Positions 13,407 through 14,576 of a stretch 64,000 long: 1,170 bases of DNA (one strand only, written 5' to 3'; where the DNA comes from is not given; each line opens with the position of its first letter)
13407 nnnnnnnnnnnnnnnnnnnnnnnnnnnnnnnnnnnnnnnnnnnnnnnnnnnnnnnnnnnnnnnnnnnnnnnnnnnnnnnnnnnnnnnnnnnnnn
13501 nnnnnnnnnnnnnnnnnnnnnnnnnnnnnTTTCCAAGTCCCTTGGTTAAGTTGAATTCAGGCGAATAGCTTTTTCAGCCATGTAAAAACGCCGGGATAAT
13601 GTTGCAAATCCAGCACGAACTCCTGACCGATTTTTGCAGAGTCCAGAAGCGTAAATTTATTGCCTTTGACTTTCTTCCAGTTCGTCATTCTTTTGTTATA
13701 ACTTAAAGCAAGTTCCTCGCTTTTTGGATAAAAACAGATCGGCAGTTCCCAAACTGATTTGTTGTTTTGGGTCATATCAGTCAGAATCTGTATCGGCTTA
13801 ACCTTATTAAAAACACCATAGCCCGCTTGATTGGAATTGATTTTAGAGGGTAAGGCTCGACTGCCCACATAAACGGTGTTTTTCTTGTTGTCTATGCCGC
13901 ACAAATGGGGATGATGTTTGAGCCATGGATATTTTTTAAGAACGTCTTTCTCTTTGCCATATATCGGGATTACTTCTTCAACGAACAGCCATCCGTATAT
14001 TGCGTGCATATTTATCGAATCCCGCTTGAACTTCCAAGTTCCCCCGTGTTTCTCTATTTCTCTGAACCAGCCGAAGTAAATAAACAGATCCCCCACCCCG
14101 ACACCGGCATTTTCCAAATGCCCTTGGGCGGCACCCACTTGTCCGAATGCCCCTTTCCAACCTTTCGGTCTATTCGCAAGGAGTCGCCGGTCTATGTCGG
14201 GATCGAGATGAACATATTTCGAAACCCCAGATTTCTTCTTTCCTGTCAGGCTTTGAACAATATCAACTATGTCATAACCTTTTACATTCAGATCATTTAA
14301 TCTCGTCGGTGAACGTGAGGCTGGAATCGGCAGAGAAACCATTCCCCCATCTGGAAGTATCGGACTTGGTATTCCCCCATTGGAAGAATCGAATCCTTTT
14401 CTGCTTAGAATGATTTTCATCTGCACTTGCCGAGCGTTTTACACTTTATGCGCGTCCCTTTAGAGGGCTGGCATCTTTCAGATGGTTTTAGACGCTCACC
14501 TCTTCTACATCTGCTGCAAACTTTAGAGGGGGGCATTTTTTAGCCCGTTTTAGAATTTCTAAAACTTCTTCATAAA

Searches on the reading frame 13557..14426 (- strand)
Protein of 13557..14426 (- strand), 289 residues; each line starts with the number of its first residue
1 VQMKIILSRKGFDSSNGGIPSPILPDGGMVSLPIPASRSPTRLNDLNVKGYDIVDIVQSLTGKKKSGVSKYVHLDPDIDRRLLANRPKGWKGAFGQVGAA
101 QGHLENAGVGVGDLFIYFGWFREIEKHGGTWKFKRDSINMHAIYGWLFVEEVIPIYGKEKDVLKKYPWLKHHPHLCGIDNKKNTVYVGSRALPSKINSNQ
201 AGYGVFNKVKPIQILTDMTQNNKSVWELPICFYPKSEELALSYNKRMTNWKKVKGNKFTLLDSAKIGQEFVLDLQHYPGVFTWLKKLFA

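Call 42: search_protein_families(library=pfam, proteins=[window:13557-14426:-], max_evalue=0.001)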
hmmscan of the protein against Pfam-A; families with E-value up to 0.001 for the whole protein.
window:13557-14426:- (289 aa): 1 family
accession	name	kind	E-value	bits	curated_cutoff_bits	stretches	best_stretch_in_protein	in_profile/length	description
PF18754.6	Nmad3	-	2.4e-69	234.2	27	1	4-273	1-247/247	Nucleotide modification associated domain 3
